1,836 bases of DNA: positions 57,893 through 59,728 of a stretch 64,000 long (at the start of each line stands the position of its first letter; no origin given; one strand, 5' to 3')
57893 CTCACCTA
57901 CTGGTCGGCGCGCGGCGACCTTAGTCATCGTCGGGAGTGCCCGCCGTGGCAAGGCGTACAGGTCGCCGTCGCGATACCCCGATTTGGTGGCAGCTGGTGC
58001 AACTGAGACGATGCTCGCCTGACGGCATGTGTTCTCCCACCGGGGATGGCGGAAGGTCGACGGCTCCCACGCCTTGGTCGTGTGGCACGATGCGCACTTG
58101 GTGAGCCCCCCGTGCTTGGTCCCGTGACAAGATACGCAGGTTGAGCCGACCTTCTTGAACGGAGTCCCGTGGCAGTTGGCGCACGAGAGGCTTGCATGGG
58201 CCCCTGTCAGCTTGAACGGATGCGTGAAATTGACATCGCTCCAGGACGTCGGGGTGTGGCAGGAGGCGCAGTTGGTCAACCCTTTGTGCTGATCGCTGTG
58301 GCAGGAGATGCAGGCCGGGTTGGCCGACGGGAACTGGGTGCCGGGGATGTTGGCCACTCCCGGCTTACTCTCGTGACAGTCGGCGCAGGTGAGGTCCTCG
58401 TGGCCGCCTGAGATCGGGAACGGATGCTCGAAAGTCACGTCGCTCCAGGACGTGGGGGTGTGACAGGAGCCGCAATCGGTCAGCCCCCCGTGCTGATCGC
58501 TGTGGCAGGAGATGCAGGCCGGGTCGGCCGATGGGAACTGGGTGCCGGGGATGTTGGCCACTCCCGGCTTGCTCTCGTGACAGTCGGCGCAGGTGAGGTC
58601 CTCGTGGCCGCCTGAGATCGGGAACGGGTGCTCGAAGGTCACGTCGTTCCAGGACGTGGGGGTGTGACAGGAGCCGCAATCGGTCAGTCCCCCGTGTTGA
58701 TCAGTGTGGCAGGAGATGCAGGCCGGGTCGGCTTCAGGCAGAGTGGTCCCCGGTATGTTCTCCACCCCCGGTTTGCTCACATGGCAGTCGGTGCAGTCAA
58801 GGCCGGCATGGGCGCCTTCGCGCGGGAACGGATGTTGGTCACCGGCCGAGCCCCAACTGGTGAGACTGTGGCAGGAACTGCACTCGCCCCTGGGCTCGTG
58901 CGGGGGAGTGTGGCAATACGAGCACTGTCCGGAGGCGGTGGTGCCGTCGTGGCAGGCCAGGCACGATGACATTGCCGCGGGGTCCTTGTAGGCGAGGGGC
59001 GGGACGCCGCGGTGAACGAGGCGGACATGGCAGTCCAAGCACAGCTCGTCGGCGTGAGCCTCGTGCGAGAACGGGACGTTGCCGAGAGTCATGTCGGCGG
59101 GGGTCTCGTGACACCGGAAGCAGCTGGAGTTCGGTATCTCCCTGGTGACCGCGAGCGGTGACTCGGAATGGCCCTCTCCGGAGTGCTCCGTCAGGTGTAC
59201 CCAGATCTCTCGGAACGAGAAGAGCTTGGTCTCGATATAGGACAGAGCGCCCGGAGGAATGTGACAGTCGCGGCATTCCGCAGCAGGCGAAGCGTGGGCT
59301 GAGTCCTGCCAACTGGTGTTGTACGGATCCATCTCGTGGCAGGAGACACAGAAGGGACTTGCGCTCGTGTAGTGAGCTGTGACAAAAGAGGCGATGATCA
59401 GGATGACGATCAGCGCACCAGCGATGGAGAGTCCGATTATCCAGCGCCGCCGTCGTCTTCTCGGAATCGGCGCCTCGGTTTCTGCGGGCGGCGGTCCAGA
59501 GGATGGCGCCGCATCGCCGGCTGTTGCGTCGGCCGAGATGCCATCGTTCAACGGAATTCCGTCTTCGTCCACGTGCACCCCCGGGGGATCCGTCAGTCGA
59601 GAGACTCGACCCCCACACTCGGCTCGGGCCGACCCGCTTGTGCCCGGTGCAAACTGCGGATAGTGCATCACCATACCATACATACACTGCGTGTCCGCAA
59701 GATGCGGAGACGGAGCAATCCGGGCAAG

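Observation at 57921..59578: Long membrane-tethered cytochrome with about 21 hemes in a probable monoderm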

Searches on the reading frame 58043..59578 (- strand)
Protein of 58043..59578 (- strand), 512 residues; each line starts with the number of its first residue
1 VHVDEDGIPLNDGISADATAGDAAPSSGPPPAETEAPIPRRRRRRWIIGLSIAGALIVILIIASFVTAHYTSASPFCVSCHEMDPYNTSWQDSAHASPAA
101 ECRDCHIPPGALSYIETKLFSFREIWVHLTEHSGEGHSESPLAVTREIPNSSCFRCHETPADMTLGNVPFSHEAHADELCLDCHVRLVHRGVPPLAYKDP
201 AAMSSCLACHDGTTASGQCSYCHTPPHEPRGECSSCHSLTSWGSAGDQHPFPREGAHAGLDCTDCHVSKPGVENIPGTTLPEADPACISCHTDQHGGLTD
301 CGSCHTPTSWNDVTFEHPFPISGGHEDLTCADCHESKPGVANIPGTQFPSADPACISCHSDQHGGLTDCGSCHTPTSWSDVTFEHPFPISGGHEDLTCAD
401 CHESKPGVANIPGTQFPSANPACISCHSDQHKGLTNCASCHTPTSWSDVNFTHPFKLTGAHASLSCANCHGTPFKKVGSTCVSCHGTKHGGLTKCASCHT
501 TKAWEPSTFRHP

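Call 10: search_protein_families(library=pfam, proteins=[window:58043-59578:-], max_evalue=0.01)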
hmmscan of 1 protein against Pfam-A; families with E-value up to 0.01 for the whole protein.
window:58043-59578:- (512 aa): 5 families
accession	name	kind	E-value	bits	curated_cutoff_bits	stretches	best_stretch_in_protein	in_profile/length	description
PF14522.11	Cytochrome_C7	-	1.1e-23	83.3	24.8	3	169-224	2-67/67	Cytochrome c7 and related cytochrome c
PF03264.19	Cytochrom_NNT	-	1.2e-19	71.2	24.1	1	46-190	7-170/174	NapC/NirT cytochrome c family, N-terminal region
PF02085.21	Cytochrom_CIII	-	9.1e-12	45.6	22.9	1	164-266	17-101/101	Class III cytochrome C family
PF14537.11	Cytochrom_c3_2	-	3.3e-10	40.7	25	0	394-485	5-78/79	Cytochrome c3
PF22678.1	Cytochrom_c_NrfB-like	-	2.9e-08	34.5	27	0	147-185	30-66/89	Cytochrome c-type protein NrfB-like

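Call 11: search_protein_families(library=ncbifam, proteins=[window:58043-59578:-], max_evalue=0.01)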
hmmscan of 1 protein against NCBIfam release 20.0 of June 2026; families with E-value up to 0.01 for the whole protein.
window:58043-59578:- (512 aa): 14 families
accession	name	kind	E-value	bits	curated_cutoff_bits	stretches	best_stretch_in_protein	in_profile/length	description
TIGR03508.1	decahem_SO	subfamily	5.7e-19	68.6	192.2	3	300-500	36-249/258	DmsE family decaheme c-type cytochrome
NF043011.1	CytC7_Geobact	equivalog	1.6e-17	63.8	120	3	380-441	32-88/89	cytochrome c7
TIGR03153.1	cytochr_NrfH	equivalog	1.8e-17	63.7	134.2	1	56-189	10-138/138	cytochrome c nitrite reductase small subunit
NF011606.0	PRK15032.1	equivalog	1.3e-10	41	455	1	46-133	15-108/390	pentaheme c-type cytochrome TorC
TIGR03146.1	cyt_nit_nrfB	equivalog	3.8e-10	40.2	166.6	2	300-363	86-145/145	cytochrome c nitrite reductase pentaheme subunit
NF045722.1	c3_cytochr_TmcA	equivalog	6.1e-10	39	114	2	394-442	79-125/125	acidic tetraheme cytochrome c3 TmcA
TIGR02162.1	torC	equivalog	1.4e-09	37.8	478.2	1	46-132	14-107/387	pentaheme c-type cytochrome TorC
NF040968.1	FeS_ExtO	equivalog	7.3e-09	34.9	200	0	312-363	23-73/416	selenite/tellurite reduction operon b-type cytochrome iron-sulfur cluster-binding subunit ExtO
NF008659.0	PRK11659.1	equivalog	9.9e-09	35.1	184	1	369-432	113-172/188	cytochrome c nitrite reductase pentaheme subunit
NF040967.1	cytc_ExtN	equivalog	1.5e-08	33.9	200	0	312-363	23-73/415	selenite/tellurite reduction operon c-type cytochrome ExtN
TIGR02161.1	napC_nirT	subfamily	4.8e-07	29.8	310.6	1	45-132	14-108/185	periplasmic nitrate (or nitrite) reductase c-type cytochrome, NapC/NirT family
NF045713.1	CxxCH_16_HmcA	equivalog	1.8e-05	23.5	400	1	260-503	133-390/541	sulfate respiration complex hexadecaheme cytochrome HmcA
NF007906.0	PRK10617.1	equivalog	0.0023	17.8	349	1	50-115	29-100/200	cytochrome c-type protein NapC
NF049875.1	NetB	exception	0.0037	17.1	380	0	369-437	141-205/211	Nrf-like electron transfer protein NetB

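Call 12: search_solved_structures(query=window:58043-59578:-, max_evalue=0.01)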
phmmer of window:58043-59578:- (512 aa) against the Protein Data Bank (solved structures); distinct sequences matched with E-value up to 0.01: 18.
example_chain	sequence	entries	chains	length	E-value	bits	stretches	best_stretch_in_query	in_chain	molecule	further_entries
2j7a_C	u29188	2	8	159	3.7e-15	58.7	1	50-199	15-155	CYTOCHROME C QUINOL DEHYDROGENASE NRFH | NAPC/NIRT CYTOCHROME C FAMILY PROTEIN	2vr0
3h4n_A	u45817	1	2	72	0.00037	22.4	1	380-441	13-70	Cytochrome c7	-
1kwj_A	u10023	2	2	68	0.00043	22.1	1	165-223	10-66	cytochrome c7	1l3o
1ehj_A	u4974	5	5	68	0.00048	22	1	166-223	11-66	CYTOCHROME C7 | CYTOCHROME C551.5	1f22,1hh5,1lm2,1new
4hb6_A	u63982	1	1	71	0.00086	21.1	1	393-441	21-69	PpcA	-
2n91_A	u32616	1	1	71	0.00091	21.1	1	397-441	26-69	Cytochrome C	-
3sj4_X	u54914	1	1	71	0.00096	21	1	397-441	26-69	CYTOCHROME C7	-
4hb8_A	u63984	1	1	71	0.0011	20.7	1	397-441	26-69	PpcA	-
1os6_A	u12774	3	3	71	0.0012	20.6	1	397-441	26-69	PpcA | Cytochrome c3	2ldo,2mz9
4haj_A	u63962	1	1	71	0.0013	20.5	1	397-441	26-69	PpcA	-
3bxu_A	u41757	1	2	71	0.0015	20.3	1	397-441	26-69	Cytochrome c3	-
3sel_X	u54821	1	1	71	0.0016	20.3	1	397-441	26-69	CYTOCHROME C7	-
3sj1_X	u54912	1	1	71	0.0017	20.2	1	397-441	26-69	CYTOCHROME C7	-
3sj0_X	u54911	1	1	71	0.0017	20.2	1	397-441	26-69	CYTOCHROME C7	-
4hbf_A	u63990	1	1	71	0.0018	20.1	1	397-441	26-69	PpcA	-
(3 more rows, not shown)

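Call 13: find_homologous_proteins(query=window:58043-59578:-, max_evalue=0.00001)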
Query window:58043-59578:- (512 aa): 1625 proteins with E <= 0.00001 among 8000 candidates; the best 120 are listed.
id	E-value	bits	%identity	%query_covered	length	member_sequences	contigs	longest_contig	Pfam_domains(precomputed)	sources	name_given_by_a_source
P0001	0.0e+0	1072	74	94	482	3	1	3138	PF14537.12,PF22678.2,PF03264.20,PF02085.22,PF14522.12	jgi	jgi:nitrate/TMAO reductase-like tetraheme cytochrome c subunit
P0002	1.7e-282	956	74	94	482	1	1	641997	PF14537.12,PF22678.2,PF03264.20,PF02085.22,PF14522.12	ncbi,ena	-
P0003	5.6e-242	822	62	88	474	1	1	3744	PF14537.12,PF03264.20,PF02085.22,PF14522.12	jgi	jgi:nitrate/TMAO reductase-like tetraheme cytochrome c subunit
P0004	2.2e-194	665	64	89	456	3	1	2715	PF14537.12,PF03264.20,PF02085.22,PF14522.12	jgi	-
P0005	1.1e-188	646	63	88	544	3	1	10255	PF14537.12,PF22678.2,PF03264.20,PF02085.22,PF14522.12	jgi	jgi:nitrate/TMAO reductase-like tetraheme cytochrome c subunit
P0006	1.0e-183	630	62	87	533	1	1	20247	PF14537.12,PF22678.2,PF03264.20,PF02085.22,PF14522.12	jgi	jgi:nitrate/TMAO reductase-like tetraheme cytochrome c subunit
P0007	8.2e-182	624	60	89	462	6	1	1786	PF14537.12,PF22678.2,PF03264.20,PF02085.22,PF14522.12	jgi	jgi:nitrate/TMAO reductase-like tetraheme cytochrome c subunit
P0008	2.3e-166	573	57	86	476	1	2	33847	PF14537.12,PF03264.20,PF02085.22,PF14522.12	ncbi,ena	-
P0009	5.5e-158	545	64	71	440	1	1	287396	PF14537.12,PF03264.20,PF02085.22,PF14522.12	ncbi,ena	-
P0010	8.7e-151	521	63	74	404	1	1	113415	PF14537.12,PF13435.12,PF22678.2,PF03264.20,PF02085.22,PF14522.12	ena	-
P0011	8.2e-150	518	60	75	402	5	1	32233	PF14537.12,PF22678.2,PF03264.20,PF02085.22,PF14522.12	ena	-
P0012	2.7e-148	513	53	88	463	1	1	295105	PF14537.12,PF03264.20,PF14522.12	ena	-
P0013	4.2e-147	509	58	79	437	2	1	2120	PF14537.12,PF03264.20,PF02085.22,PF14522.12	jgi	jgi:nitrate/TMAO reductase-like tetraheme cytochrome c subunit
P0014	1.0e-145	505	59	71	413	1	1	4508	PF14537.12,PF03264.20,PF02085.22,PF14522.12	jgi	jgi:nitrate/TMAO reductase-like tetraheme cytochrome c subunit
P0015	1.2e-145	504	61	71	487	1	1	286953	PF14537.12,PF22678.2,PF03264.20,PF02085.22,PF14522.12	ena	-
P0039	6.3e-122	426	57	67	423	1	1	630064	PF14537.12,PF03264.20,PF14522.12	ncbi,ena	-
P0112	1.1e-78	283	46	59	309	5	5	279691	PF03264.20,PF02085.22,PF14522.12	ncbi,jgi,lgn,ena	-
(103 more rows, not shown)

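Call 18: find_encoding_contigs(protein=P0002, flank=10000, max_places=3)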
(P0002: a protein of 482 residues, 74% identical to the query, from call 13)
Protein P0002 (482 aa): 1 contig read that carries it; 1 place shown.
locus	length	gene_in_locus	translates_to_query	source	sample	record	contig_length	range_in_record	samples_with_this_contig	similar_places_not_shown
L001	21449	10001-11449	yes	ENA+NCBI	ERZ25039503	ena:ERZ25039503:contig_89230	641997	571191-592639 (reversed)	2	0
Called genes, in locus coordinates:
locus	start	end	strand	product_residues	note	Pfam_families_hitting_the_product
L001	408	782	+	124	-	-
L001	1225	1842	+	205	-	PF04909:Amidohydro_2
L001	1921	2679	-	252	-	PF01808:AICARFT_IMPCHas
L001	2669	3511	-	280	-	PF02142:MGS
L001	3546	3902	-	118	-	PF00551:Formyl_trans_N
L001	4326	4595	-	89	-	PF02769:AIRS_C (faint)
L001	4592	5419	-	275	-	PF00586:AIRS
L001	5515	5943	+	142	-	-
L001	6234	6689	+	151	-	-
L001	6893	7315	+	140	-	-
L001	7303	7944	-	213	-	-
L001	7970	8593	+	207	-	PF01032:FecCD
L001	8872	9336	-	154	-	-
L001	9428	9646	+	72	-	PF27219:MJ0874 (weak)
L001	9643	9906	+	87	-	PF27219:MJ0874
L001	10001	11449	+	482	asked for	PF03264:Cytochrom_NNT, PF22678:Cytochrom_c_NrfB-like (faint), PF02085:Cytochrom_CIII (faint), PF14537:Cytochrom_c3_2 (faint), PF14522:Cytochrome_C7 (weak)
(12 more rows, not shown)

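Call 20: find_encoding_contigs(protein=P0039, flank=10000, max_places=2)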
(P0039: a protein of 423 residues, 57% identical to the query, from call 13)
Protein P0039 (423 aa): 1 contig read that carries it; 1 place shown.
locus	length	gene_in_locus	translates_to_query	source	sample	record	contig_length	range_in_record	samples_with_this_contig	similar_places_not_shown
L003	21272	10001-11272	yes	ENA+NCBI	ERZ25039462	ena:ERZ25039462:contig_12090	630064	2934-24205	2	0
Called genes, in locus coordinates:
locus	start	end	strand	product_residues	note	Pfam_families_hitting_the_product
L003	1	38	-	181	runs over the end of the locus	PF00551:Formyl_trans_N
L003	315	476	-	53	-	PF02769:AIRS_C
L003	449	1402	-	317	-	PF00586:AIRS, PF02769:AIRS_C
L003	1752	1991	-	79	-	PF00173:Cyt-b5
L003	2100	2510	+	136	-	PF07366:SnoaL, PF12680:SnoaL_2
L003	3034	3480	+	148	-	PF01497:Peripla_BP_2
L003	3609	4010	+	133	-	PF01497:Peripla_BP_2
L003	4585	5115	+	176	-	PF01032:FecCD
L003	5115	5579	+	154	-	PF00005:ABC_tran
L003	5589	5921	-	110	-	-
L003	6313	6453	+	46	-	-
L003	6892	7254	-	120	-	PF02654:CobS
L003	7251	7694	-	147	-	PF02283:CobU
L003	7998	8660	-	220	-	PF00300:His_Phos_1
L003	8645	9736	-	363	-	PF02277:DBI_PRT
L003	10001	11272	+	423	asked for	PF03264:Cytochrom_NNT, PF14522:Cytochrome_C7 (faint), PF14537:Cytochrom_c3_2 (faint)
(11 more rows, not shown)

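Call 21: find_encoding_contigs(protein=P0112, flank=10000, max_places=3)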
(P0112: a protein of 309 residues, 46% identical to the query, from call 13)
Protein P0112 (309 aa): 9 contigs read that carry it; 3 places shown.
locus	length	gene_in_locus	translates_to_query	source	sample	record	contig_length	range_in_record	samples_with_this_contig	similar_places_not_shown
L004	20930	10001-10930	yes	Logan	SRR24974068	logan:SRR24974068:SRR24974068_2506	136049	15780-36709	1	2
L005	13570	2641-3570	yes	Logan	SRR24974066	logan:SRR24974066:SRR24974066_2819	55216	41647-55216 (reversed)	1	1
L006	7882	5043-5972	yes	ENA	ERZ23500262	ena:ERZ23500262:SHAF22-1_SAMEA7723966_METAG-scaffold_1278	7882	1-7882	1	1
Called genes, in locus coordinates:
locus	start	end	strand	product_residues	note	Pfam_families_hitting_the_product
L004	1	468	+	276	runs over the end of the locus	PF12281:NTP_transf_8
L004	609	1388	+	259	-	-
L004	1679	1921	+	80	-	PF02604:PhdYeFM_antitox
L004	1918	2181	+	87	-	PF05016:ParE_toxin, PF06769:YoeB_toxin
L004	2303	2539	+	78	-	-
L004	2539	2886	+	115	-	PF02452:PemK_toxin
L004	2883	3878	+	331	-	-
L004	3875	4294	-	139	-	PF01850:PIN (weak)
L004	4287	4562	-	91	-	PF01402:RHH_1 (weak)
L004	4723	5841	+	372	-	PF13784:Fic_N, PF02661:Fic, PF21248:SoFic-like_C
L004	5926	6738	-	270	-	-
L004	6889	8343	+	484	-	PF00199:Catalase, PF06628:Catalase-rel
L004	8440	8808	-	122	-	-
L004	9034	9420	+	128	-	PF06803:DUF1232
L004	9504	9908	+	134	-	PF00903:Glyoxalase, PF13669:Glyoxalase_4 (weak)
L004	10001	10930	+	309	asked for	PF03264:Cytochrom_NNT, PF14522:Cytochrome_C7 (faint), PF02085:Cytochrom_CIII (faint)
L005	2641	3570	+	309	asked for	PF03264:Cytochrom_NNT, PF14522:Cytochrome_C7 (faint), PF02085:Cytochrom_CIII (faint)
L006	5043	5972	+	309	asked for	PF03264:Cytochrom_NNT, PF14522:Cytochrome_C7 (faint), PF02085:Cytochrom_CIII (faint)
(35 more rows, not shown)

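Call 27: find_related_loci(query=A1, collection=genome_contigs, flank=8000)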
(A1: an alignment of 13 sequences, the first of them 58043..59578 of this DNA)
Query A1 (512 aa) in genome_contigs; peptide patterns used: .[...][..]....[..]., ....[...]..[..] (x = any residue, [..] = any of these).
181 stretches matched a pattern; 168 encode a relative of the query (tblastn E <= 1e-3); the best 80 are kept; 80 distinct loci.
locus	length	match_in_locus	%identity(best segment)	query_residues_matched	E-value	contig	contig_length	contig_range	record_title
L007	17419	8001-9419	74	3-512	0e+0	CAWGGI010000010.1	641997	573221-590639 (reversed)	MAG: uncultured Actinomycetota bacterium isolate MFD02979.bin.2.61 genome assembly, contig: contig_89230, whole genome s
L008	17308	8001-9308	62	40-512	0e+0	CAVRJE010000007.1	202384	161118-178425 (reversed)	MAG: uncultured Actinomycetota bacterium isolate MFD05942.bin.2.329 genome assembly, contig: contig_15807, whole genome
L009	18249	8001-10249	61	40-512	1e-178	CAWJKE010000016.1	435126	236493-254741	MAG: uncultured Actinomycetota bacterium isolate MFD05942.bin.1.451 genome assembly, contig: contig_941, whole genome sh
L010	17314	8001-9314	57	46-512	1e-159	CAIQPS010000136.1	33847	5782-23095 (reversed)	MAG: uncultured actinobacterium isolate LaPlata_bin-3933 genome assembly, contig: bin-3933:136/169, whole genome shotgun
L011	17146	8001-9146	59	14-512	4e-145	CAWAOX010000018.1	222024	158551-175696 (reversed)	MAG: uncultured Actinomycetota bacterium isolate MFD02979.bin.1.129 genome assembly, contig: contig_63169, whole genome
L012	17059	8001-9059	60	46-512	2e-136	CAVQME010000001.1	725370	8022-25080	MAG: uncultured Actinomycetes bacterium isolate MFD00032.bin.1.257 genome assembly, contig: contig_14562, whole genome s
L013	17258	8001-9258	57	1-512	3e-119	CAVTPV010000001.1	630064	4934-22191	MAG: uncultured Actinomycetota bacterium isolate MFD00905.bin.2.193 genome assembly, contig: contig_12090, whole genome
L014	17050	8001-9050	53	65-512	8e-112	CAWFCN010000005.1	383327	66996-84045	MAG: uncultured Actinomycetes bacterium isolate MFD04716.bin.1.353 genome assembly, contig: contig_26317, whole genome s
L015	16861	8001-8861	62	65-512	7e-106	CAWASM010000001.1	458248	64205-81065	MAG: uncultured Actinomycetes bacterium isolate MFD02416.bin.2.126 genome assembly, contig: contig_17815, whole genome s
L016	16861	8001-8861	62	65-512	2e-104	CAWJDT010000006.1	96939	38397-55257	MAG: uncultured Actinomycetes bacterium isolate MFD04716.bin.2.17 genome assembly, contig: contig_40418, whole genome sh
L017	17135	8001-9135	68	35-512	8e-125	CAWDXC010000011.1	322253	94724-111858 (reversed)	MAG: uncultured Actinomycetes bacterium isolate MFD05942.bin.1.358 genome assembly, contig: contig_32155, whole genome s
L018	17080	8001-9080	44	41-512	3e-92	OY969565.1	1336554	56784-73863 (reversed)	MAG: uncultured Actinomycetota bacterium isolate MFD05684.bin.3.60 genome assembly, chromosome: 1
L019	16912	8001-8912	45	38-512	1e-79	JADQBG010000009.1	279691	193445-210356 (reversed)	MAG: Actinomycetota bacterium isolate Soudan_30 NODE_17_length_279691_cov_16.063393, whole genome shotgun sequence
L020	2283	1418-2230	48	70-512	6e-79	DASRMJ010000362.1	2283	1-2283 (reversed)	MAG TPA_asm: Thermoleophilia bacterium isolate SMAG_U10212 k141_361189, whole genome shotgun sequence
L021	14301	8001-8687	56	46-512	3e-75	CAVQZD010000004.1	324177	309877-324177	MAG: uncultured Actinomycetes bacterium isolate MFD04716.bin.1.302 genome assembly, contig: contig_37408, whole genome s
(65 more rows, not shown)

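Call 40: predict_structure(alignment_id=A3)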
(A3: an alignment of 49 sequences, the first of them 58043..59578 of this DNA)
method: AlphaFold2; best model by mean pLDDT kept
length: 512 residues; sequences in the alignment: 49
mean_pLDDT: 58.5   pTM: 0.31
mean pLDDT of the five models: 58.5, 57.7, 55.9, 54.1, 53.8
residues with pLDDT >= 90: 14; 70-90: 115; 50-70: 230; < 50: 153
segments of 3 or more residues with pLDDT < 50: 1-3, 9-28, 134-144, 185-194, 217-232, 236-247, 292-304, 450-453, 455-462, 471-512
pLDDT, mean of each block of 10 residues (from residue 1): 44 42 44 63 88 94 78 58 53 58 68 69 58 45 54 72 72 73 51 51 60 53 40 48 47 65 76 68 65 46 51 59 75 74 73 62 53 54 59 74 72 69 61 52 53 45 52 41 42 33 30 33
secondary structure, 60 per line:
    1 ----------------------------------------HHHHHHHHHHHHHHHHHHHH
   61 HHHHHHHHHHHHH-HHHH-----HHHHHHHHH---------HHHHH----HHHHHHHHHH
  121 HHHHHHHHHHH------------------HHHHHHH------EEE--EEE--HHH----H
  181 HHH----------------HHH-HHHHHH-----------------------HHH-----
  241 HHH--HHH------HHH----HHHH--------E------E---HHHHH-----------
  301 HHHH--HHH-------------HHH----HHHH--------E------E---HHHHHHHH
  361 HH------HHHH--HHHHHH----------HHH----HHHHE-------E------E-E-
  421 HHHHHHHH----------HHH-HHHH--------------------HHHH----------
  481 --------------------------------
elements in order: H41-73 H75-78 H84-92 H102-106 H111-131 H150-156 E163-165 E168-170 H180-183 H204-209 H262-265 H285-289 H301-304 H330-333 H353-362 H369-372 H375-380 H398-401 H421-428 H443-446 H467-470

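Call 44: fold_search(model_id=the predicted structure, library=pdb)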
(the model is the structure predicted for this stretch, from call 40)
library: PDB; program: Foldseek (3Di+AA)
matches with E <= 10: 6; with E <= 0.001: 0
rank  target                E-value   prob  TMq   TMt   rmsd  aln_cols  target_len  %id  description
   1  2vr0_F                3.1e-03  1.00  0.17  0.49   7.5       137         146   28  Crystal structure of cytochrome c nitrite reductase NrfHA complex bound to the HQNO inhibitor (released 2008-06-03)
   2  2j7a_C                4.8e-03  1.00  0.17  0.49   7.4       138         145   30  Crystal structure of cytochrome c nitrite reductase NrfHA complex from Desulfovibrio vulgaris (released 2006-12-06)
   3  2j7a_O                6.3e-03  1.00  0.15  0.45   6.2       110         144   28  Crystal structure of cytochrome c nitrite reductase NrfHA complex from Desulfovibrio vulgaris (released 2006-12-06)
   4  7som_s                1.4e+00  0.02  0.06  0.10  50.6       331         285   14  Ciliary C2 central pair apparatus isolated from Chlamydomonas reinhardtii (released 2022-04-13)
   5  2a3p                  2.1e+00  0.08  0.09  0.28  15.1       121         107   21  Structure of Desulfovibrio desulfuricans G20 tetraheme cytochrome with bound molybdate (released 2006-04-18)
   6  2yxc                  5.3e+00  0.03  0.08  0.26  14.8       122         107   21  The H25M mutant of tetraheme cytochrome c3 from Desulfovibrio Vulgaris Miyazaki F (released 2008-04-29)

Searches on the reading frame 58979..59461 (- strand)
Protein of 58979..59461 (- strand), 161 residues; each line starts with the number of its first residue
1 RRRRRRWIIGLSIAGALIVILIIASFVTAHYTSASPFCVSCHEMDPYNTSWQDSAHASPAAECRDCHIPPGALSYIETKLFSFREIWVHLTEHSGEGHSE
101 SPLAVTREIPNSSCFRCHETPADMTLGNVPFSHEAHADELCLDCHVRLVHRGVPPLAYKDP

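Call 49: search_solved_structures(query=window:58979-59461:-, max_evalue=0.01, show_alignments=2)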
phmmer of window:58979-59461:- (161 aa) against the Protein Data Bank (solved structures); distinct sequences matched with E-value up to 0.01: 1.
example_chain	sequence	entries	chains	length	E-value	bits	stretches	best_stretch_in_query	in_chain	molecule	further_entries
2j7a_C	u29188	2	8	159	1.3e-15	60.8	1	11-159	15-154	CYTOCHROME C QUINOL DEHYDROGENASE NRFH | NAPC/NIRT CYTOCHROME C FAMILY PROTEIN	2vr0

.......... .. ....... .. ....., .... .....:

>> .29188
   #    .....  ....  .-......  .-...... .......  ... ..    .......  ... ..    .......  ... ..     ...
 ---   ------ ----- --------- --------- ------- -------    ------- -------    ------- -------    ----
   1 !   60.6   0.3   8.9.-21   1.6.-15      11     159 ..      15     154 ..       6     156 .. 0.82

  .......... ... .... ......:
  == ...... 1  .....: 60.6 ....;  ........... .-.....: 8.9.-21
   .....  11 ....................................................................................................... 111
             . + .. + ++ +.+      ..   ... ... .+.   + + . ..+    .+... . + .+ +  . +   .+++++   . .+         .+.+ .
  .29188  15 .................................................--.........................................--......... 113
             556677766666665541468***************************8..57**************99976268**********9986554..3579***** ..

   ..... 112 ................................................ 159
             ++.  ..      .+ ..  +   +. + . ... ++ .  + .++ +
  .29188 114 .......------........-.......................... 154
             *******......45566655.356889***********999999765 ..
